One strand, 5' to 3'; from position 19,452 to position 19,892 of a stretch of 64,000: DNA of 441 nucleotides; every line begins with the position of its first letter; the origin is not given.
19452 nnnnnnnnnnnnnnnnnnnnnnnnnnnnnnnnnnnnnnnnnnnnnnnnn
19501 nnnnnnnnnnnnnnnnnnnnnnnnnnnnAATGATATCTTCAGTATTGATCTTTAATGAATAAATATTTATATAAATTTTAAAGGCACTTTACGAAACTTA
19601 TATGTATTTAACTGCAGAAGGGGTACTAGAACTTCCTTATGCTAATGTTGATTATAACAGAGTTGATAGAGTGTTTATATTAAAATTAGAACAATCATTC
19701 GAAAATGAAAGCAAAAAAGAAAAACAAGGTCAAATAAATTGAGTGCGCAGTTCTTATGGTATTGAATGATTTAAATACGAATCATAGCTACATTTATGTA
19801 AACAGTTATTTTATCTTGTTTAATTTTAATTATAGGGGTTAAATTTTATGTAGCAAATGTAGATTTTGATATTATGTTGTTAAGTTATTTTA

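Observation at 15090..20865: Direct about 1-kb duplication bracketing the 1032-aa gene, with an abrupt switch from 100% identity to divergence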

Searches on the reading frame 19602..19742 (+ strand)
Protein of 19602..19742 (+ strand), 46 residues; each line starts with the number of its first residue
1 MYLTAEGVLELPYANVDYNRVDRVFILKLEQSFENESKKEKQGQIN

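Call 58: search_protein_families(library=ncbifam, proteins=[window:19602-19742:+], max_evalue=0.01)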
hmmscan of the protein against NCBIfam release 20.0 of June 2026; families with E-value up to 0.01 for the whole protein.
window:19602-19742:+ (46 aa): 0 families
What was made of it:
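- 19602..19742 (+): Small 46-aa ORF between the 1032-aa gene and copy B. It has no counterpart upstream of copy A. No family hit (call 58).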
